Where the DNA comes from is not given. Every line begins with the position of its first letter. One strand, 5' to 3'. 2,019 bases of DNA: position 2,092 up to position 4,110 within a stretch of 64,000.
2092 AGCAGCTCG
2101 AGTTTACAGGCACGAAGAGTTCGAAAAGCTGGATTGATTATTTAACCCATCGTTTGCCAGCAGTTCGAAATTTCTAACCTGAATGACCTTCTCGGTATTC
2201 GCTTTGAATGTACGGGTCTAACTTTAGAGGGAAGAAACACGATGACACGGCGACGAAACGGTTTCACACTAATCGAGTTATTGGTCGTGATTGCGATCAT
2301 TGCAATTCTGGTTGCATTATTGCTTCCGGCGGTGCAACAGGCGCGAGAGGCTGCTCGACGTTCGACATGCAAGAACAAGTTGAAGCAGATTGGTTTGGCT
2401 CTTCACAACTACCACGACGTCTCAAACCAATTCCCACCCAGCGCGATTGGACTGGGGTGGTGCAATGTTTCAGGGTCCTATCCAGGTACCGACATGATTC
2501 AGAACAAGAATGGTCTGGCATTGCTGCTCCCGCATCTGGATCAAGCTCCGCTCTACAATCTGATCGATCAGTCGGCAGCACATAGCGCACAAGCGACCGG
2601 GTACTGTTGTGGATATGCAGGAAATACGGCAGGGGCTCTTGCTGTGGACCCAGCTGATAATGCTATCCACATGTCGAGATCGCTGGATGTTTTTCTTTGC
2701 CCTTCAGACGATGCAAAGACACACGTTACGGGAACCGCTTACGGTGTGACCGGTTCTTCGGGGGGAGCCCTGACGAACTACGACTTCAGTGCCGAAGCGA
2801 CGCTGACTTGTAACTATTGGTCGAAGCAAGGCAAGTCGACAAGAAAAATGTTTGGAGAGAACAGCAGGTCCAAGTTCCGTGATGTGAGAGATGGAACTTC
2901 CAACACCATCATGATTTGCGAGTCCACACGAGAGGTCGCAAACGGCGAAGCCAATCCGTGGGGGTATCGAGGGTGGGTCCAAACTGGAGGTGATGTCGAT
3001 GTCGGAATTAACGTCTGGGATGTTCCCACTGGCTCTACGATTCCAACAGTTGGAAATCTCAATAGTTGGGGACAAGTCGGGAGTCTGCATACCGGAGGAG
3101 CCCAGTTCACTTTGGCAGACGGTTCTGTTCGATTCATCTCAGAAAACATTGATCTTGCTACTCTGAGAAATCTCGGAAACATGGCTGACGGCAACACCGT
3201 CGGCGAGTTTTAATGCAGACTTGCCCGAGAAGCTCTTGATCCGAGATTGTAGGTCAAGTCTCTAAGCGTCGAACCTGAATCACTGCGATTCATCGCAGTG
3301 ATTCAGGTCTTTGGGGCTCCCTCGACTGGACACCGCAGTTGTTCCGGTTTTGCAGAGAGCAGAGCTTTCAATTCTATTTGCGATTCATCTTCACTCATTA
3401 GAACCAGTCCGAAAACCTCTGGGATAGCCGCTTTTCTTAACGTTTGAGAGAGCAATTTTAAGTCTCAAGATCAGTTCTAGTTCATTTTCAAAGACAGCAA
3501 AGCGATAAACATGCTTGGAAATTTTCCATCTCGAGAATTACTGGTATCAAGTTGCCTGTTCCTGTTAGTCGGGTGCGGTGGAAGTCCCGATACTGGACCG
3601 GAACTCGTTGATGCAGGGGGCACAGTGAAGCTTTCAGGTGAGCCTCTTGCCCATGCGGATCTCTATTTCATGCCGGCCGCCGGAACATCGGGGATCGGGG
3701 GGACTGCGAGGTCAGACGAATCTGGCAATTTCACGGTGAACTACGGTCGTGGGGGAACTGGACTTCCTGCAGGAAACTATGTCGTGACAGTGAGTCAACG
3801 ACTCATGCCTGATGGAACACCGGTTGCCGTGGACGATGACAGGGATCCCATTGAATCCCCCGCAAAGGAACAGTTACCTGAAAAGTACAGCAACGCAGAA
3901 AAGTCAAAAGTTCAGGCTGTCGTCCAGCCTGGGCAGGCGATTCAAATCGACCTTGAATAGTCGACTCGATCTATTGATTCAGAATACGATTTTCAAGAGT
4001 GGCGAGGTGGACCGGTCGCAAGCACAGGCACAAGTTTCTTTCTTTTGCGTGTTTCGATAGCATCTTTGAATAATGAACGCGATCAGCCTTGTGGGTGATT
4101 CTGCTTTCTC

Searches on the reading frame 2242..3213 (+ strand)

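Call 13: search_protein_families(library=pfam, proteins=[window:2242-3213:+], max_evalue=0.01)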
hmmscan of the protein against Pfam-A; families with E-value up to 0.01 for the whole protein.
window:2242-3213:+ (323 aa): 2 families
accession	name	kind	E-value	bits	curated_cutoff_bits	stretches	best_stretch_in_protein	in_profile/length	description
PF07596.16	SBP_bac_10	-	1.3e-53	183.2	23.3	1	32-305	1-267/268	Protein of unknown function (DUF1559)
PF07963.17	N_methyl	-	3.5e-09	36.3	21.2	1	3-28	2-27/27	Prokaryotic N-terminal methylation motif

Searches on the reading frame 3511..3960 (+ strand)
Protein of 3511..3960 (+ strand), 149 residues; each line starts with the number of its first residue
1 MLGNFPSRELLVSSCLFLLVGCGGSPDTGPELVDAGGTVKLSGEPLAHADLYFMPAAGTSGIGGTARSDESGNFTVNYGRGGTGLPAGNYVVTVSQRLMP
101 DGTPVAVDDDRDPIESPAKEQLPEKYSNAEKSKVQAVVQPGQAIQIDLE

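Call 13: search_protein_families(library=pfam, proteins=[window:3511-3960:+], max_evalue=0.01)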
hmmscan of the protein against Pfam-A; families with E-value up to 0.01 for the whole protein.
window:3511-3960:+ (149 aa): 1 family
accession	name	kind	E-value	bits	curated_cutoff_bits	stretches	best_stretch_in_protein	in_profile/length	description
PF13620.12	CarboxypepD_reg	-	0.00027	21.6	32.3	1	37-103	4-63/82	Carboxypeptidase regulatory-like domain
